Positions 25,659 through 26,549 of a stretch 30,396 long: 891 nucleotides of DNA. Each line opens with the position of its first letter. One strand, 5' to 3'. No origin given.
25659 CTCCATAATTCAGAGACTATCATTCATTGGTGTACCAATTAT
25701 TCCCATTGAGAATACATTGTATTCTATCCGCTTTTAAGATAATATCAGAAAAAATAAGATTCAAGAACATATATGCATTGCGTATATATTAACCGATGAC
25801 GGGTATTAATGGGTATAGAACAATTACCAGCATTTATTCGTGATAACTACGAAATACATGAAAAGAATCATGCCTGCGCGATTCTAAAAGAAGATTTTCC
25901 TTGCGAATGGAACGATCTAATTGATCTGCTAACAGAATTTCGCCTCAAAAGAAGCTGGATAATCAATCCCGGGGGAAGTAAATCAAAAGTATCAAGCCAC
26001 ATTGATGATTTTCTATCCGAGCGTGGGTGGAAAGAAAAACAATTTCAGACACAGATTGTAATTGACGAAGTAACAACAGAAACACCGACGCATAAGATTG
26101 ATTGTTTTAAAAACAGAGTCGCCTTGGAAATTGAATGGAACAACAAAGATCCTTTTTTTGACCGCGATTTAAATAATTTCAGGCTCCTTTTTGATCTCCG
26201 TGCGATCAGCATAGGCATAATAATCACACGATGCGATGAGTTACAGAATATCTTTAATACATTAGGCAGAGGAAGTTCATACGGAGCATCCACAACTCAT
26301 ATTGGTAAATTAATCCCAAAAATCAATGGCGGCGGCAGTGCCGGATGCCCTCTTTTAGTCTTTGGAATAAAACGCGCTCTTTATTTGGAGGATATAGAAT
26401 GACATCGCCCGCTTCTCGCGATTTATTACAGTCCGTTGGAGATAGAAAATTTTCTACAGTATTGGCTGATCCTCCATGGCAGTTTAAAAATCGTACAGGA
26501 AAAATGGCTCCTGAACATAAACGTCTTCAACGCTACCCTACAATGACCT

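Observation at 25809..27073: Compact Type II restriction-modification pair: small PD-(D/E)xK-like endonuclease plus MT-A70 (M.MunI-like) adenine methyltransferase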

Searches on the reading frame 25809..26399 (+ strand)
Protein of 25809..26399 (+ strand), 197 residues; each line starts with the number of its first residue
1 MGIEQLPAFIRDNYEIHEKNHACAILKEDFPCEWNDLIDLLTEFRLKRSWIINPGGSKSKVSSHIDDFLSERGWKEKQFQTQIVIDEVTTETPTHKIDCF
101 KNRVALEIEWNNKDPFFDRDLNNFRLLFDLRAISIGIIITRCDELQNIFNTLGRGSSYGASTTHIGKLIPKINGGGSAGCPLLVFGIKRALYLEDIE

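Call 3: search_protein_families(library=pfam, proteins=[window:25809-26399:+], max_evalue=1)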
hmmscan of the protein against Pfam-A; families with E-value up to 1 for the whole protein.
window:25809-26399:+ (197 aa): 2 families
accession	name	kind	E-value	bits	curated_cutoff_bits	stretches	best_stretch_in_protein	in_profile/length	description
PF09195.17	Endonuc-BglII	-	1.9e-47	161.5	26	1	21-188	1-163/163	Restriction endonuclease BglII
PF15037.11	IL17_R_N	-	0.032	13.6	27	1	96-145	90-140/389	Interleukin-17 receptor extracellular region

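Call 4: search_protein_families(library=ncbifam, proteins=[window:25809-26399:+], max_evalue=1)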
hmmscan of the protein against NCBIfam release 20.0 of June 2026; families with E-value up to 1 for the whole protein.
window:25809-26399:+ (197 aa): 1 family
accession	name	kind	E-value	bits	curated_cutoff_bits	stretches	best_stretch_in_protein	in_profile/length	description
TIGR03157.1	cas_Csc2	equivalog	0.081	12.3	38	1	142-172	175-205/282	type I-D CRISPR-associated protein Cas7/Csc2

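Call 6: search_solved_structures(query=window:25809-26399:+, max_evalue=1, show_alignments=3)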
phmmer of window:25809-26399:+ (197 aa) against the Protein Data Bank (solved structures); distinct sequences matched with E-value up to 1: 2.
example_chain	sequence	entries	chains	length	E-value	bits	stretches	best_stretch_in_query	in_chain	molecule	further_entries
5w7m_A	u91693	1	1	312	0.18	14.6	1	37-95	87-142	Glandicoline B O-methyltransferase roqN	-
4g29_A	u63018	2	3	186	0.25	14.1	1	47-110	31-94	Secreted effector protein sseI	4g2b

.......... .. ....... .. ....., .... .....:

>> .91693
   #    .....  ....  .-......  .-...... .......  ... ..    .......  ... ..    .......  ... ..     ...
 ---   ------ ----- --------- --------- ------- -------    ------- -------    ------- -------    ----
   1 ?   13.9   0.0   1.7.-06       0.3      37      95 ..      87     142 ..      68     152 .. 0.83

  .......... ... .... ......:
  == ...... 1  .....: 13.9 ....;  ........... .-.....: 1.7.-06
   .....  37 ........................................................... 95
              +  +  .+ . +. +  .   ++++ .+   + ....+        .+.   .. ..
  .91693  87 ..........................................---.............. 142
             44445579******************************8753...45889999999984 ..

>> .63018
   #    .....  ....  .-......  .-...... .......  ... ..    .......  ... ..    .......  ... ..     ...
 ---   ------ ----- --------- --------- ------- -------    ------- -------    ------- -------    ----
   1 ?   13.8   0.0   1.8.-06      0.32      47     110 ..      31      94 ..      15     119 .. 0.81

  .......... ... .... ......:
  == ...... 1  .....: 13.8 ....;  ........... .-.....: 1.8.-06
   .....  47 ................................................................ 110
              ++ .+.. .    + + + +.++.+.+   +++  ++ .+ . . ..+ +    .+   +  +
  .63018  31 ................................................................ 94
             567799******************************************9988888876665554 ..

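Call 8: find_homologous_proteins(query=window:25809-26399:+)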
Query window:25809-26399:+ (197 aa): 8000 proteins with E <= 0.001 among 8000 candidates; the best 120 are listed.
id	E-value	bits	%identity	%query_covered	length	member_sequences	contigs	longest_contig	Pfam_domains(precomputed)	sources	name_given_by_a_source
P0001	1.8e-131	454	100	100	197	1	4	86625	PF09195.18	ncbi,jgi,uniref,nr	ncbi:MAG: restriction endonuclease [Candidatus Auribacter fodinae]|jgi:hypothetical protein|uniref:R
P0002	4.0e-103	361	77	100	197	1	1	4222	PF09195.18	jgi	jgi:hypothetical protein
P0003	2.8e-102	359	77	98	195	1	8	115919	PF09195.18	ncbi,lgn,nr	ncbi:MAG: hypothetical protein JG718_04280 [Candidatus Thiothrix moscowensis]|nr:hypothetical protei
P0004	5.7e-102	358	77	99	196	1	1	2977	PF09195.18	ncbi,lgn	-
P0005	7.1e-102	357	76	99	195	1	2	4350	PF09195.18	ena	-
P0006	9.9e-102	357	76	99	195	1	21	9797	PF09195.18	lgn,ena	-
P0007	1.9e-101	356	75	99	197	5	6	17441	PF09195.18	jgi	jgi:hypothetical protein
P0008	1.9e-101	356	74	99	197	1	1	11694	PF09195.18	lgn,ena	-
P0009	2.1e-101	356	74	99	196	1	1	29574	PF09195.18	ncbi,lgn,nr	ncbi:restriction endonuclease BglII [Candidatus Magnetomorum sp. HK-1]|nr:restriction endonuclease B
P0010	2.5e-101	355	75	99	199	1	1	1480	PF09195.18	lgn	-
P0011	2.7e-101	355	74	99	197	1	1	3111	PF09195.18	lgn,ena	-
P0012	2.8e-101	355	75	99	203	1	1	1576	PF09195.18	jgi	jgi:hypothetical protein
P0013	4.2e-101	355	75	99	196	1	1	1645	PF09195.18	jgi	jgi:hypothetical protein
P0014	5.3e-101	354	75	100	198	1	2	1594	PF09195.18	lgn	-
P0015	7.0e-101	354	73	100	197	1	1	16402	PF09195.18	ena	-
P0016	9.8e-101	354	74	99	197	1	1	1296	PF09195.18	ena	-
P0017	1.0e-100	353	75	100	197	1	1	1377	PF09195.18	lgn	-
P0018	1.2e-100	353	75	99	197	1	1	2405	PF09195.18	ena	-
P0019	1.4e-100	353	75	99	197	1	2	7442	PF09195.18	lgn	-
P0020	1.9e-100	353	74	99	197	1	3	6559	PF09195.18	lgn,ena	-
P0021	2.2e-100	352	76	99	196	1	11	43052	PF09195.18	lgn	-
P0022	2.5e-100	352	72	100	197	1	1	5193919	PF09195.18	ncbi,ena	-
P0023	2.8e-100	352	74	99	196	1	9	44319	PF09195.18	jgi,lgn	-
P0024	3.5e-100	352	75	100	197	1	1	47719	PF09195.18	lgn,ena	-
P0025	4.9e-100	351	75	99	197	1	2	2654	PF09195.18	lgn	-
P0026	5.3e-100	351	74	99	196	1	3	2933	PF09195.18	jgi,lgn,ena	-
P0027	6.0e-100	351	75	99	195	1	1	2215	PF09195.18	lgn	-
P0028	6.4e-100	351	74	99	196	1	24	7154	PF09195.18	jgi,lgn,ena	jgi:hypothetical protein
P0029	7.1e-100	351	75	99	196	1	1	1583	PF09195.18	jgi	jgi:hypothetical protein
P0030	7.8e-100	351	73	99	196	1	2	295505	PF09195.18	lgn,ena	-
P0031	8.0e-100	351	73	99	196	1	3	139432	PF09195.18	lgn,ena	-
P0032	8.0e-100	351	73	99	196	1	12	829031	PF09195.18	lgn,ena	-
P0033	8.0e-100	351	74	99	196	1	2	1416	PF09195.18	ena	-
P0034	8.2e-100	351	75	99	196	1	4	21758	PF09195.18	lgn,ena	-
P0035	8.3e-100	350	74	99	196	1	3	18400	PF09195.18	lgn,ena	-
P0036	8.4e-100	350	74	99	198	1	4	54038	PF09195.18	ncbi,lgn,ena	-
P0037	8.5e-100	350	75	99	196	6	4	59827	PF09195.18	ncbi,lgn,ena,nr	ncbi:MAG: restriction endonuclease [Candidatus Competibacteraceae bacterium]|nr:restriction endonucl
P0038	8.6e-100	350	74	99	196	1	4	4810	PF09195.18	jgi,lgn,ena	-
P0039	9.3e-100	350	75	100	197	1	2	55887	PF09195.18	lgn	-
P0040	9.8e-100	350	73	99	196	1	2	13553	PF09195.18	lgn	-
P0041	1.1e-99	350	73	99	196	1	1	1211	PF09195.18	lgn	-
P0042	1.1e-99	350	73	99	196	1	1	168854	PF09195.18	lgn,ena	-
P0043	1.1e-99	350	74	99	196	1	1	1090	PF09195.18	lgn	-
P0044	1.1e-99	350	74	99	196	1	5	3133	PF09195.18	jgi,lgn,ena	-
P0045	1.2e-99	350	74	99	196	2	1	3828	PF09195.18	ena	-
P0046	1.2e-99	350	74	99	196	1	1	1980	PF09195.18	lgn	-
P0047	1.3e-99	350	74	99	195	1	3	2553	PF09195.18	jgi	jgi:hypothetical protein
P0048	1.5e-99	350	75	99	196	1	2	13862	PF09195.18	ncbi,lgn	-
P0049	1.5e-99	350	74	99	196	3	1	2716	PF09195.18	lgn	-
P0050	1.5e-99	350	74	99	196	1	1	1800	PF09195.18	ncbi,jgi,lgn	-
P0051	1.6e-99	350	73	99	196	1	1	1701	PF09195.18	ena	-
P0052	1.7e-99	349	73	99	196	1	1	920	PF09195.18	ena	-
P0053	1.8e-99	349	75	99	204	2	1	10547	PF09195.18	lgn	-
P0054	2.1e-99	349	74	99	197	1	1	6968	PF09195.18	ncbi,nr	ncbi:MAG: BglII/BstYI family type II restriction endonuclease [Desulfuromonadales bacterium]|nr:BglI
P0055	2.1e-99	349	73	99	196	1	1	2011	PF09195.18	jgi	jgi:hypothetical protein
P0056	2.2e-99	349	73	99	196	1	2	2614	PF09195.18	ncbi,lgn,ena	-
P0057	2.2e-99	349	74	99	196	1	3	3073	PF09195.18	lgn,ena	-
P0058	2.3e-99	349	74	99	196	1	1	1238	PF09195.18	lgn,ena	-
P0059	2.8e-99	349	73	99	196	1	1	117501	PF09195.18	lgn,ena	-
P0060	2.8e-99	349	73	99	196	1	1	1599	PF09195.18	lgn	-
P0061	3.1e-99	349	74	99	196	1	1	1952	PF09195.18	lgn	-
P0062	3.1e-99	349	73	99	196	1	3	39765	PF09195.18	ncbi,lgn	-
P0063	3.1e-99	349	74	99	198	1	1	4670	PF09195.18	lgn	-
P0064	3.1e-99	349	75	99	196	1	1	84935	PF09195.18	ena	-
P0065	3.2e-99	349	73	99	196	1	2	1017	PF09195.18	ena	-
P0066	3.6e-99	348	73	99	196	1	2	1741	PF09195.18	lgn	-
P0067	3.9e-99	348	73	99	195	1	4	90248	PF09195.18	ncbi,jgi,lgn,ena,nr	ncbi:MAG: BglII/BstYI family type II restriction endonuclease [Desulfuromonas thiophila]|jgi:hypothe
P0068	4.0e-99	348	74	99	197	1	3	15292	PF09195.18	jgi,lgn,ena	-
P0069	4.0e-99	348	72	99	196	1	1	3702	PF09195.18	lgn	-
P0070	4.0e-99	348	72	99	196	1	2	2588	PF09195.18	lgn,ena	-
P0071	4.0e-99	348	75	99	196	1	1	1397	PF09195.18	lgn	-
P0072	4.2e-99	348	73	99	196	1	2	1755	PF09195.18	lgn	-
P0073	4.3e-99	348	73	99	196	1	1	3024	PF09195.18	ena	-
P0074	4.5e-99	348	74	99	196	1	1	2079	PF09195.18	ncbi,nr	ncbi:MAG: restriction endonuclease [Candidatus Competibacteraceae bacterium]|nr:restriction endonucl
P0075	4.5e-99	348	76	99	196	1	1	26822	PF09195.18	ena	-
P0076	5.2e-99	348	73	99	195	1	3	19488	PF09195.18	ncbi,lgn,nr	ncbi:MAG: BglII/BstYI family type II restriction endonuclease [Desulfuromonas thiophila]|nr:BglII/Bs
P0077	5.6e-99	348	72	99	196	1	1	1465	PF09195.18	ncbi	-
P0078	5.7e-99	348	73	99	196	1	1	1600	PF09195.18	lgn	-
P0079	5.8e-99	348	73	99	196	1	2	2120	PF09195.18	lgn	-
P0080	6.0e-99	348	73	99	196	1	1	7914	PF09195.18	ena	-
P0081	7.3e-99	347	73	99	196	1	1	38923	PF09195.18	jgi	jgi:hypothetical protein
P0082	7.9e-99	347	73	99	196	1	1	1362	PF09195.18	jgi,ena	-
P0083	8.9e-99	347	74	100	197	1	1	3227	PF09195.18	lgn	-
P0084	9.8e-99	347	74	99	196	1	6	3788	PF09195.18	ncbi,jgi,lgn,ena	jgi:hypothetical protein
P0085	1.1e-98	347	75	99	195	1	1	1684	PF09195.18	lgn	-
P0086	1.1e-98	347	73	99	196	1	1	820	PF09195.18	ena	-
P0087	1.3e-98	347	73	99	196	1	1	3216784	PF09195.18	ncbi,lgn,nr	ncbi:MAG: restriction endonuclease [Gammaproteobacteria bacterium]|nr:MAG: restriction endonuclease 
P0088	1.3e-98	347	74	99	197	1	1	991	PF09195.18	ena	-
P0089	1.4e-98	347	73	98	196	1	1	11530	PF09195.18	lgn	-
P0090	1.4e-98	346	73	99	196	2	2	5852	PF09195.18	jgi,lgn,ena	jgi:hypothetical protein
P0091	1.5e-98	346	73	99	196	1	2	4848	PF09195.18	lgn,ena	-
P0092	1.5e-98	346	72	99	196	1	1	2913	PF09195.18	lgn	-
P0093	1.6e-98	346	72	99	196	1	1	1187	PF09195.18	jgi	jgi:hypothetical protein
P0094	1.7e-98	346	73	99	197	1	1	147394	PF09195.18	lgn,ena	-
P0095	1.8e-98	346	74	99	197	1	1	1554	PF09195.18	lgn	-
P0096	1.8e-98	346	72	99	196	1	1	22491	PF09195.18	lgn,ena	-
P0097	1.8e-98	346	74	99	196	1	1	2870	PF09195.18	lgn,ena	-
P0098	1.8e-98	346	74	99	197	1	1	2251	PF09195.18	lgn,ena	-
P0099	1.9e-98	346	73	99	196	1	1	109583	PF09195.18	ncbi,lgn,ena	-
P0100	2.0e-98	346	74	99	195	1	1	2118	PF09195.18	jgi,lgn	jgi:hypothetical protein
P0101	2.1e-98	346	73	99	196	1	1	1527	PF09195.18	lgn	-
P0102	2.1e-98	346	72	99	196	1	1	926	PF09195.18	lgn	-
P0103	2.1e-98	346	72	99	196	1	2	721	PF09195.18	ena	-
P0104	2.3e-98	346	74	99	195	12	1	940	PF09195.18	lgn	-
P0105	2.3e-98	346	73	99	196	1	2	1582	PF09195.18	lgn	-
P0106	2.3e-98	346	73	99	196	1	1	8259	PF09195.18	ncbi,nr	ncbi:MAG: BglII/BstYI family type II restriction endonuclease [Thermodesulfobacteriota bacterium]|nr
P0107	2.5e-98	346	72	99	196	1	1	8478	PF09195.18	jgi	-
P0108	2.9e-98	345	71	99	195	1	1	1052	PF09195.18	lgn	-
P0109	3.0e-98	345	73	99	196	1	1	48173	PF09195.18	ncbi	-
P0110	3.1e-98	345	72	99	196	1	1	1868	PF09195.18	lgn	-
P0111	3.2e-98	345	74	99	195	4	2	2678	PF09195.18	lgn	-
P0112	3.4e-98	345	76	99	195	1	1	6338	PF09195.18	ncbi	-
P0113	3.8e-98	345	75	99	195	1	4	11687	PF09195.18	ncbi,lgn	-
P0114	4.1e-98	345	72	99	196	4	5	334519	PF09195.18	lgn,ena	-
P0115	4.2e-98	345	72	99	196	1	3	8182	PF09195.18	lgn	-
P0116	4.6e-98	345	73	99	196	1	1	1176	PF09195.18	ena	-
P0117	4.9e-98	345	73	99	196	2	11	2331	PF09195.18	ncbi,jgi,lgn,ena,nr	ncbi:MAG: hypothetical protein KAU60_13390 [Desulfobacterales bacterium]|jgi:hypothetical protein|nr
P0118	5.2e-98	345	73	99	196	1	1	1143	PF09195.18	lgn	-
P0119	5.4e-98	345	72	99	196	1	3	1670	PF09195.18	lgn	-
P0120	5.5e-98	345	73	99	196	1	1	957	PF09195.18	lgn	-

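Call 12: find_related_loci(query=window:25809-26399:+, collection=genome_contigs, flank=10000)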
Query window:25809-26399:+ (197 aa) in genome_contigs; peptide patterns used: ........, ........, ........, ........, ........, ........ (x = any residue, [..] = any of these).
599 stretches matched a pattern (row limit reached: there are more); 572 encode a relative of the query (tblastn E <= 1e-3); the best 80 are kept; 80 distinct loci.
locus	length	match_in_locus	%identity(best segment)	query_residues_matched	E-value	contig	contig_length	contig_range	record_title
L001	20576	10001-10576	73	6-197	2e-102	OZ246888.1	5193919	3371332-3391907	MAG: Candidatus Binatia bacterium isolate 6b508bb3-31ce-4f4f-8d88-ad7b0e8f6706 genome assembly, chromosome: 1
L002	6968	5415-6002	74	1-196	2e-102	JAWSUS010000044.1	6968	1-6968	MAG: Desulfuromonadales bacterium isolate B4G8H2-01 NODE_44_length_6968_cov_782.921782, whole genome shotgun sequence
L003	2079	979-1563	74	1-195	4e-107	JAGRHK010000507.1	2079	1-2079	MAG: Candidatus Competibacteraceae bacterium isolate HKST-UBA197 NODE_507_length_2079_cov_2.260739, whole genome shotgun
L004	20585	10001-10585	73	1-195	2e-101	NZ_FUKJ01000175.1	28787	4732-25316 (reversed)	Crenothrix polyspora isolate RSM_CP2, whole genome shotgun sequence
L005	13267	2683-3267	73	1-195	1e-101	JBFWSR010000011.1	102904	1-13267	MAG: Steroidobacteraceae bacterium isolate CA_2019_TPBF_28 NODE_1785_length_102904_cov_6.384172_TPBF, whole genome shotg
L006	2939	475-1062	72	1-196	5e-104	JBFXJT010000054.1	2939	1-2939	MAG: Bacilli bacterium isolate CA_2019_TPIn_58 NODE_168774_length_2939_cov_27.955192_TPIn, whole genome shotgun sequence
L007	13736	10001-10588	72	1-196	3e-100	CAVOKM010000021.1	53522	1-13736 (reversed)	MAG: uncultured Gammaproteobacteria bacterium isolate MFD00032.bin.3.322 genome assembly, contig: contig_71641, whole ge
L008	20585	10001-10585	72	1-195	5e-100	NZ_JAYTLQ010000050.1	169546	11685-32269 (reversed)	MAG: Crenothrix sp. isolate GFS_3372 GFS_3372_49, whole genome shotgun sequence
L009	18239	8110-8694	73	1-195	7e-100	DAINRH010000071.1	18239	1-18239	MAG TPA_asm: Methylobacter sp. isolate CTOTU25073 NODE_214_length_18239_cov_9.466509, whole genome shotgun sequence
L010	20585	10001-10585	71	1-195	1e-99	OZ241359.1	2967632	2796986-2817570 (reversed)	MAG: Pseudomonadales bacterium isolate 2d4c467c-e05f-4f20-8965-212c3f304af4 genome assembly, chromosome: 1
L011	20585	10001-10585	72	1-195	1e-99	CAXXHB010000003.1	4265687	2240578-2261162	MAG: Spirochaetota bacterium isolate 9c02a98b-b84c-44b5-ab69-c94782187e37 genome assembly, contig: contig_3, whole genom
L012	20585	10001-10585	72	1-195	4e-99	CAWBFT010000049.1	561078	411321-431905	MAG: uncultured Gammaproteobacteria bacterium isolate MFD04716.bin.2.275 genome assembly, contig: contig_8544, whole gen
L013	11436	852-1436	73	1-195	3e-99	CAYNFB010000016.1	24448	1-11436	MAG TPA_asm: uncultured Leptospirales bacterium isolate binchicken_co42_9 genome assembly, contig: NODE_2365_length_2444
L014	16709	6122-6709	71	1-196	4e-99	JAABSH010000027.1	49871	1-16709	MAG: Desulfobacteraceae bacterium isolate S10.Bin129 NODE_27_length_49871_cov_10.8784, whole genome shotgun sequence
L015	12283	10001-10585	72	1-195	7e-99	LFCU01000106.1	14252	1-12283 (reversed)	Candidatus Achromatium palustre isolate Sipp_2015 Ga0064002_1292, whole genome shotgun sequence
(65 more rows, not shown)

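Call 20: search_dna_similar(query=window:25809-26399:+, collection=plasmids, mode=protein, max_rows=25)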
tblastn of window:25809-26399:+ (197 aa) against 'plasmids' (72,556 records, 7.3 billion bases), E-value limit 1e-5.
Records with a match: 13; places in all: 13; records where one place covers at least 80% of the query: 9.
Best place of each record, by identity: <60% 13.
By first word of the organism name: Rhizobium 3; Dyadobacter 1; Acinetobacter 1; Comamonas 1; Agrobacterium 1; Xanthomonas 1; Roseomonas 1; Roseivivax 1; Roseovarius 1; Yoonia 1; and 1 more.
By predicted mobility (MOB-suite, as given by PLSDB): conjugative 8; non-mobilizable 4; mobilizable 1.
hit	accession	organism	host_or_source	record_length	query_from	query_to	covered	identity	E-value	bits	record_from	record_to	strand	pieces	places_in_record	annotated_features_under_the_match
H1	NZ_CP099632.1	Dyadobacter fanqingshengii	single cell,soil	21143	1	195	99%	57.4%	1e-75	253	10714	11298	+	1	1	BglII/BstYI family type II restriction endonuclease | helix-turn-helix transcriptional regulator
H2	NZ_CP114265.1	Acinetobacter sp. TR3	pufferfish,culture,the gut of pufferfish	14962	1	192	97%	53.6%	5e-68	231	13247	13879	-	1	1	BglII/BstYI family type II restriction endonuclease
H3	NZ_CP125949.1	Comamonas resistens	activated sludge,single strain culture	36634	6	191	94%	32.6%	3e-27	114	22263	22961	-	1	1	BglII/BstYI family type II restriction endonuclease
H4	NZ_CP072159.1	Rhizobium sp. B230/85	Himalayan blackberry,cell culture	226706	8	197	96%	31.7%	8e-25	107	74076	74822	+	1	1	BglII/BstYI family type II restriction endonuclease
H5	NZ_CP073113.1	Rhizobium rhizogenes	Rosa sp.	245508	8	197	96%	31.7%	8e-25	107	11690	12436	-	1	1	BglII/BstYI family type II restriction endonuclease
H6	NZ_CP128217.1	Agrobacterium fabrum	whole organism,plant root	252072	8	197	96%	31.7%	8e-25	107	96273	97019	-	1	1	BglII/BstYI family type II restriction endonuclease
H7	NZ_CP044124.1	Rhizobium rhizogenes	Rosa sp.,culture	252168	8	197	96%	31.7%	8e-25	107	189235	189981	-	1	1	BglII/BstYI family type II restriction endonuclease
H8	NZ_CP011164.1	Xanthomonas citri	Citrus x paradisi,cell culture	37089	9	195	95%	30.6%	1e-26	113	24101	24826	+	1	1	BglII/BstYI family type II restriction endonuclease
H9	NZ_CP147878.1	Roseomonas mucosa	cell culture,Styx glacier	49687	6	187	92%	29.5%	1e-22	101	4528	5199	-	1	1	BglII/BstYI family type II restriction endonuclease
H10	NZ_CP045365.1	Roseivivax sp. THAF40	pure culture,Surface of a polyethylene ...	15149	6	141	69%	34.7%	6e-21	97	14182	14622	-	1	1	BglII/BstYI family type II restriction endonuclease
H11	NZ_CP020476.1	Roseovarius mucosus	Skeletonema marinoi strain RO5AC,Cell ...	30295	6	141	69%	34.0%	5e-20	94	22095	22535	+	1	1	BglII/BstYI family type II restriction endonuclease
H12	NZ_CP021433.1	Yoonia vestfoldensis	Skeletonema marinoi strain RO5AC,Cell ...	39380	6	141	69%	34.0%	5e-20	94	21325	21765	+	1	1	BglII/BstYI family type II restriction endonuclease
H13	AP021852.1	Deinococcus grandis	-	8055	6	124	60%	32.4%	1e-14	78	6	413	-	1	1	none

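Call 21: search_dna_similar(query=window:25809-26399:+, collection=phages, mode=protein, max_rows=15)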
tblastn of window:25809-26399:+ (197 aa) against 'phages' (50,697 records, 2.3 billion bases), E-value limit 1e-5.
Records with a match: 5; places in all: 5; records where one place covers at least 80% of the query: 5.
Best place of each record, by identity: 60-80% 2; <60% 3.
By first word of the organism name: Nitratiruptor 2; Mesorhizobium 2; Bacteriophage 1.
By host as written in the record: Mesorhizobium loti R7ANS 2; Nitratiruptor sp. YY08-14 1; Nitratiruptor sp. YY08-10 1; - 1.
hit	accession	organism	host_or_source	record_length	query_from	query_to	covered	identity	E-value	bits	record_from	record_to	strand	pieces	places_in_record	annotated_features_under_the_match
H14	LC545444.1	Nitratiruptor phage NrS-3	Nitratiruptor sp. YY08-14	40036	1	194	98%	67.0%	6e-83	273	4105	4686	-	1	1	methyltransferase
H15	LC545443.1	Nitratiruptor phage NrS-2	Nitratiruptor sp. YY08-10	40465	1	194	98%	67.0%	6e-83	273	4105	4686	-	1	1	methyltransferase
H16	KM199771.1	Mesorhizobium phage vB_MloP_Lo5R7ANS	Mesorhizobium loti R7ANS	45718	6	195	96%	55.2%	2e-67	228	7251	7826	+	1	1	putative restriction endonuclease BglII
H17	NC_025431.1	Mesorhizobium phage vB_MloP_Lo5R7ANS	Mesorhizobium loti R7ANS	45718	6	195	96%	55.2%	2e-67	228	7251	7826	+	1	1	restriction endonuclease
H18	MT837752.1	Bacteriophage sp.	human fecal samples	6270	13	195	93%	31.2%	5e-24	103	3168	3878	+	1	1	record has no annotation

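Call 22: get_annotated_region(hit=H1, flank=3000)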
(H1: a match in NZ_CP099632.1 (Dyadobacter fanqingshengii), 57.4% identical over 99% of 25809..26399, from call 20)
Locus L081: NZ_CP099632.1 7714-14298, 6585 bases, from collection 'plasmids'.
description: Dyadobacter fanqingshengii strain CY399 plasmid unnamed, complete sequence
organism: Dyadobacter fanqingshengii (NCBI taxid 2906443)
taxonomy: Bacteria; Bacteroidota; Cytophagia; Cytophagales; Spirosomataceae; Dyadobacter; Dyadobacter fanqingshengii
host: -; source: single cell,soil; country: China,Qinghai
typing (MOB-suite, as given by PLSDB): non-mobilizable
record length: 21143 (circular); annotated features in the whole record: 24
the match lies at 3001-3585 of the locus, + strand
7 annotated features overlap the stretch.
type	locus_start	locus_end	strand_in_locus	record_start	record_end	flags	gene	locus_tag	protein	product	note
CDS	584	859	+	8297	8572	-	-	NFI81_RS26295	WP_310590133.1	hypothetical protein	-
CDS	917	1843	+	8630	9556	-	-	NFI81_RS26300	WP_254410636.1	hypothetical protein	-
CDS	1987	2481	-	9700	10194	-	-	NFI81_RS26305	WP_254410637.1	hypothetical protein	-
CDS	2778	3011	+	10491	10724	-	-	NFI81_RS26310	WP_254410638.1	helix-turn-helix transcriptional regulator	-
CDS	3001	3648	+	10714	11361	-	-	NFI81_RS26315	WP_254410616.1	BglII/BstYI family type II restriction endonuclease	GO:0009307 - DNA restriction-modification system [Evidence IEA]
CDS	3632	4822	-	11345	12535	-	-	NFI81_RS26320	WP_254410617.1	DNA adenine methylase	GO:0032775 - DNA methylation on adenine [Evidence IEA]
CDS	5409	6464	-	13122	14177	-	-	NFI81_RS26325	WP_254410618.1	hypothetical protein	-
